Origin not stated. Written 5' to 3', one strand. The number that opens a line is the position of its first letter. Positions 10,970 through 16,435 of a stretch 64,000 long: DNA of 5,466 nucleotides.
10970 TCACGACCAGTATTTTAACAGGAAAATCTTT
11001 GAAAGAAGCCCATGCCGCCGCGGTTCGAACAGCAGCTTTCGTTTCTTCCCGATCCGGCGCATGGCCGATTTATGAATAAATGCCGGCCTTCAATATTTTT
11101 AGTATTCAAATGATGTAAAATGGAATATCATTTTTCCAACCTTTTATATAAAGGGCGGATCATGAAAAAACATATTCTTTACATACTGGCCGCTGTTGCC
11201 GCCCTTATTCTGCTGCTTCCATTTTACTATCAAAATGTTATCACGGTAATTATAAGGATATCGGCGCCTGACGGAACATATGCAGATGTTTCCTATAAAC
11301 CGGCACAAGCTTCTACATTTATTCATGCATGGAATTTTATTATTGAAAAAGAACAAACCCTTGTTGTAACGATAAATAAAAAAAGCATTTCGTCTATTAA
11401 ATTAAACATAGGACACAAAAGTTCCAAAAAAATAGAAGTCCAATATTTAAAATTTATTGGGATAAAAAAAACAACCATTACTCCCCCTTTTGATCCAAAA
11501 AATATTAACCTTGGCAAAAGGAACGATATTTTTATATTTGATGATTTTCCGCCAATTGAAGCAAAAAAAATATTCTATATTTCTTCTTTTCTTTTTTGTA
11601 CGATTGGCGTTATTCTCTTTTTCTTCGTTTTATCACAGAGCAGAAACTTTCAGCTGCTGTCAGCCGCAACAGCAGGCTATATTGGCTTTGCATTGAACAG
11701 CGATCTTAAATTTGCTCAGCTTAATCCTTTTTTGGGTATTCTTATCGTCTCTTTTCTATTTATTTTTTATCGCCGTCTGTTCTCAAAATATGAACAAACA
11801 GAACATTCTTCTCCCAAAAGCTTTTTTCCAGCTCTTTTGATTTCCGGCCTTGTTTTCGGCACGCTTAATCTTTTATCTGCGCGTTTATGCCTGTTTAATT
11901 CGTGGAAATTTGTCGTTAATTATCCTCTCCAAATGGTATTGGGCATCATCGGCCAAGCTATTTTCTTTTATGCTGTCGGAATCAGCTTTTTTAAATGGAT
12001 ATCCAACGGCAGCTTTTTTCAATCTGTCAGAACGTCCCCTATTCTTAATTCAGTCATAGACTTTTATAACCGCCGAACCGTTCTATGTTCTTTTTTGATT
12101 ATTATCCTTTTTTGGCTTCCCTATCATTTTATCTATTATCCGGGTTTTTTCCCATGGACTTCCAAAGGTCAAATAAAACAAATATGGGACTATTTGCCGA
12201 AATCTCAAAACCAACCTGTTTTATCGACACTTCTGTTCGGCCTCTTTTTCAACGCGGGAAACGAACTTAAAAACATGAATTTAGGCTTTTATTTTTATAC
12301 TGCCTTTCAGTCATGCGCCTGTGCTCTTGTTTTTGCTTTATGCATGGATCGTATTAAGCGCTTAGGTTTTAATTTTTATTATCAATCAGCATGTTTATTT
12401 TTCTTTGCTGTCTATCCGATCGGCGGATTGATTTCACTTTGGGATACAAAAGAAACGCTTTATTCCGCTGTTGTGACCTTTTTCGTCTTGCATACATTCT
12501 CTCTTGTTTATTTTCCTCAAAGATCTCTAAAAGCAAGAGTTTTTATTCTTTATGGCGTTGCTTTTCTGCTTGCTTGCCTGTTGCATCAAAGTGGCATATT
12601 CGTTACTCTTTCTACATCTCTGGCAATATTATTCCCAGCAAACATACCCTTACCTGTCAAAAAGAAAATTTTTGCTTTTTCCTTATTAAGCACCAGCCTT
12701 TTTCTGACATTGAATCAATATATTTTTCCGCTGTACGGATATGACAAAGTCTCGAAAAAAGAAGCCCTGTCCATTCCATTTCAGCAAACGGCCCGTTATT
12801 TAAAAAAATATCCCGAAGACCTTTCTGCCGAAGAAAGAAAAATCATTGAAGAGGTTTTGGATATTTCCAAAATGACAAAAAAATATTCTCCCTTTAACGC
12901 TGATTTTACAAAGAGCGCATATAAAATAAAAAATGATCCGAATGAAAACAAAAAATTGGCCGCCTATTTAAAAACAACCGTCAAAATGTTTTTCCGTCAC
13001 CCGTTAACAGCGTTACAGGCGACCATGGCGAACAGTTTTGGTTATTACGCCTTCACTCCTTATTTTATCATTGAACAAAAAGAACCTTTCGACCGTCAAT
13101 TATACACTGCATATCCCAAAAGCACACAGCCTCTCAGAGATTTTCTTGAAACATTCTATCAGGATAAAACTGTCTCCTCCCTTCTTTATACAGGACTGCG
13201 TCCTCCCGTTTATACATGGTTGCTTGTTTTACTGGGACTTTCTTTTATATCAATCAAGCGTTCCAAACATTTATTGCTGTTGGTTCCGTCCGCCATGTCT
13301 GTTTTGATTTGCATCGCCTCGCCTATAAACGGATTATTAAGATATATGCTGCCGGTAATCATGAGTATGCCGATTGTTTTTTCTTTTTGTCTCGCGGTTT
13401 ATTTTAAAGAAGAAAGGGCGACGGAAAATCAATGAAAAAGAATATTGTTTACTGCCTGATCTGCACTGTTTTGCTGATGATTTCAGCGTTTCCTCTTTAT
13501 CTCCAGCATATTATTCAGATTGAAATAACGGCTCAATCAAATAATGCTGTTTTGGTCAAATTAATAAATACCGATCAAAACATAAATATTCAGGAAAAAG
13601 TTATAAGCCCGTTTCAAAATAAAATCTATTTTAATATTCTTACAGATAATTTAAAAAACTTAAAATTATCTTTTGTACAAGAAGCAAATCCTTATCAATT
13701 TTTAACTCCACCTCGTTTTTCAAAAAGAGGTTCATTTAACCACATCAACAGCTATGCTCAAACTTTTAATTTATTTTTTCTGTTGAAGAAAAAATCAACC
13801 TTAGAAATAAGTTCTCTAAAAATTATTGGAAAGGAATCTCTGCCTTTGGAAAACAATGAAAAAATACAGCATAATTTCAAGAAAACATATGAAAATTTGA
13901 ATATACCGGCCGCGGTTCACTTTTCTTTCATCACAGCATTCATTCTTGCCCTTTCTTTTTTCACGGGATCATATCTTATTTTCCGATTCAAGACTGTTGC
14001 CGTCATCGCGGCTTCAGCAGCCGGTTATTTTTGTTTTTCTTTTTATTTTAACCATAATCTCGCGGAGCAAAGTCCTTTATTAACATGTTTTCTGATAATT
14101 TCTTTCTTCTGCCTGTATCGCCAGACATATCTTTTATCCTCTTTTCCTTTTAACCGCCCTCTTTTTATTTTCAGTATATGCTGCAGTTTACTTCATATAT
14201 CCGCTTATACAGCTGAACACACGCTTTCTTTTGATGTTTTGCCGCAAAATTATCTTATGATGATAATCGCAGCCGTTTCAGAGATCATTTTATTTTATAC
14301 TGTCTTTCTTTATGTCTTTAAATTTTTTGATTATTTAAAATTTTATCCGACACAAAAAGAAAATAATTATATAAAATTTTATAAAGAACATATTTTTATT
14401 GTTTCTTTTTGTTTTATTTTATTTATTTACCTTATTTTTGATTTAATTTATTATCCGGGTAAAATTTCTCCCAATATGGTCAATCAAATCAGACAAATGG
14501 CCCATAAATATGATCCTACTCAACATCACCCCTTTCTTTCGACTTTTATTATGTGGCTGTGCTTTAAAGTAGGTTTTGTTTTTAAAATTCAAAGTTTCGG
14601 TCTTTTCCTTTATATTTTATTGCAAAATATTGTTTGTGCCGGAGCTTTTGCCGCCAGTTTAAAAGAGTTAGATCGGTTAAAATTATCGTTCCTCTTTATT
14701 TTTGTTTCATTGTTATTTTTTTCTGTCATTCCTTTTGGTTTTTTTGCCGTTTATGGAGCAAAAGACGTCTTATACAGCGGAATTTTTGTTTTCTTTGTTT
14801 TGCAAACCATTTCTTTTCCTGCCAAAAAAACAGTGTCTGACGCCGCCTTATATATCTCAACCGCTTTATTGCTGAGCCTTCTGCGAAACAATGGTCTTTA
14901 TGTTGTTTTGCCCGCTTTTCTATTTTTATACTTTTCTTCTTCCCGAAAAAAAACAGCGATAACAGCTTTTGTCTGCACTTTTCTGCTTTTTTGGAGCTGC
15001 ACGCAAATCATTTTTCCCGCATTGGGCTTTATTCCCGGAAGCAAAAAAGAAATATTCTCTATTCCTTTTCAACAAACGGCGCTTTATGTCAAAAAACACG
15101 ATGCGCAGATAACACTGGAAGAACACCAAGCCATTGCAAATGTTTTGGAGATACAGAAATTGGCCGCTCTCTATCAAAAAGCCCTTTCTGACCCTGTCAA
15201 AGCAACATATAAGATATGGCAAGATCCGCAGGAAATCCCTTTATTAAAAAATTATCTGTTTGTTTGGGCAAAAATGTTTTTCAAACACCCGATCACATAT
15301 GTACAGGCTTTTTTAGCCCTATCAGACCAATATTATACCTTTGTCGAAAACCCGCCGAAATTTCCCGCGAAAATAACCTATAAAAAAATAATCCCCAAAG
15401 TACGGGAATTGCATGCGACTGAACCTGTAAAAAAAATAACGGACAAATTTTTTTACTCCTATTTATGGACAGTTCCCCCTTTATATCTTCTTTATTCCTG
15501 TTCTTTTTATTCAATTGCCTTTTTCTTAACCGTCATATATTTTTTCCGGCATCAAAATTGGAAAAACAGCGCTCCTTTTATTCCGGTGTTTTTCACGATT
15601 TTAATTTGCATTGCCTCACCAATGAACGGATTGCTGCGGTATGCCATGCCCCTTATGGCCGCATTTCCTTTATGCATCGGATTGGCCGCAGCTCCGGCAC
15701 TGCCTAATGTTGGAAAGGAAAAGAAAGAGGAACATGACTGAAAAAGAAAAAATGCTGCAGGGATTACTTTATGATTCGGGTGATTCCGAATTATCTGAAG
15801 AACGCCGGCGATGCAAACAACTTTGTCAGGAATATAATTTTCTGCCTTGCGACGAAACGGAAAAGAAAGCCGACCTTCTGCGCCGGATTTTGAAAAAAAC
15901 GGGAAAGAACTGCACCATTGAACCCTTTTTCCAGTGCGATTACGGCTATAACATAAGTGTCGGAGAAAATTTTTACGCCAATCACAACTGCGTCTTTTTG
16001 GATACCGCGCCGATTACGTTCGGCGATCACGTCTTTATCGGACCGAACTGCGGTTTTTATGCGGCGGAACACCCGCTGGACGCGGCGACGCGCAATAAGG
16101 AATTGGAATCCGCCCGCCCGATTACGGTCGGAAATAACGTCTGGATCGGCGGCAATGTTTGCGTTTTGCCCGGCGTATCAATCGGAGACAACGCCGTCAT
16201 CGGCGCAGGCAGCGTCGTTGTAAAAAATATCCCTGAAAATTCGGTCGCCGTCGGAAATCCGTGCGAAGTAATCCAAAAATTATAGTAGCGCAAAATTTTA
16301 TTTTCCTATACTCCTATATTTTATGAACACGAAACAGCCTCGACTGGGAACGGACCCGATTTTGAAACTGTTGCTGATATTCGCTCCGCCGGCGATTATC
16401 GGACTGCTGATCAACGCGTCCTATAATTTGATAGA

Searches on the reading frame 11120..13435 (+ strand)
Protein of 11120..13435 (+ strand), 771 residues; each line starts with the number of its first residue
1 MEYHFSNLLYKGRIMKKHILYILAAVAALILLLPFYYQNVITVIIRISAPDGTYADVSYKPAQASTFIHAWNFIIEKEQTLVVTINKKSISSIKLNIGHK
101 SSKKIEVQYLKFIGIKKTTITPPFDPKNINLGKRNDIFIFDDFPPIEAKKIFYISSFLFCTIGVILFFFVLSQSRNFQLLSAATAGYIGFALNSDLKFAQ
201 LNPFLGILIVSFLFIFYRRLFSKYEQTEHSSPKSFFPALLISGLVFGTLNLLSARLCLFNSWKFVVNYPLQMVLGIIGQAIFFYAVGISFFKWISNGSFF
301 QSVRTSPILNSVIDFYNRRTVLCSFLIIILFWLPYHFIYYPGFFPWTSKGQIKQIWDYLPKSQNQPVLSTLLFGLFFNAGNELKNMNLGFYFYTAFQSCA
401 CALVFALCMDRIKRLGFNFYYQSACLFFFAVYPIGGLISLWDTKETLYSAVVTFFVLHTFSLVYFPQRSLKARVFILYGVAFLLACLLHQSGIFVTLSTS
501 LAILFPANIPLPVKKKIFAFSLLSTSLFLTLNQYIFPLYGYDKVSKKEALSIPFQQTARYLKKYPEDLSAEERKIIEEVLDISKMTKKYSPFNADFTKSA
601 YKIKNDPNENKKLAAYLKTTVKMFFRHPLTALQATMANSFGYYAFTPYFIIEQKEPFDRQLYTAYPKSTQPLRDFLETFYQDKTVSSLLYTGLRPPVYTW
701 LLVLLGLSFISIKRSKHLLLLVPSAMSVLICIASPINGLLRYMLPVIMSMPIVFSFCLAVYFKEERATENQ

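Call 3: search_protein_families(library=pfam, proteins=[window:11120-13435:+], max_evalue=0.01)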
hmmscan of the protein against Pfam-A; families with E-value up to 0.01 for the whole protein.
window:11120-13435:+ (771 aa): 1 family
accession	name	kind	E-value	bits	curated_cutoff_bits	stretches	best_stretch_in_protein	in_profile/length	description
PF19484.4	DUF6020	-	4.1e-41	141.5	28.3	1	363-754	184-587/604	Family of unknown function (DUF6020)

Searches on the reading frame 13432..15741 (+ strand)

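Call 3: search_protein_families(library=pfam, proteins=[window:13432-15741:+], max_evalue=0.01)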
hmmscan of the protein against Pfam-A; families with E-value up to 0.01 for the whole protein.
window:13432-15741:+ (769 aa): 1 family
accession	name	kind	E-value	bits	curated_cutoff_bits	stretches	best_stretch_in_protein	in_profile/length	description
PF19484.4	DUF6020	-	1.1e-35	123.5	28.3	1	363-749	183-587/604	Family of unknown function (DUF6020)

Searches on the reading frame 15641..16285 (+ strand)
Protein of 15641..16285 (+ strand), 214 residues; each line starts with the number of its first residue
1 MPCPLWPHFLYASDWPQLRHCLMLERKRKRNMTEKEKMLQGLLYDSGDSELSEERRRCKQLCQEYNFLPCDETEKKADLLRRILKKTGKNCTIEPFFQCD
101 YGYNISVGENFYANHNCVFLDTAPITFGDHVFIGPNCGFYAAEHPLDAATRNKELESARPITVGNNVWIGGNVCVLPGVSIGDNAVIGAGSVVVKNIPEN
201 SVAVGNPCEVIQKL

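Call 3: search_protein_families(library=pfam, proteins=[window:15641-16285:+], max_evalue=0.01)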
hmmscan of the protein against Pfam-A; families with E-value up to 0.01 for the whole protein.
window:15641-16285:+ (214 aa): 3 families
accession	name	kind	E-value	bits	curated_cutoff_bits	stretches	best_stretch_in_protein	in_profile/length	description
PF12464.13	Mac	-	6.4e-17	62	22.1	1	37-88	1-53/53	Maltose acetyltransferase hexapeptide capping motif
PF00132.30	Hexapep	-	2.1e-13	49.8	27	1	161-193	2-34/36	Bacterial transferase hexapeptide (six repeats)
PF14602.12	Hexapep_2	-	1.1e-09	38.3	27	1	160-193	1-32/34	Hexapeptide repeat of succinyl-transferase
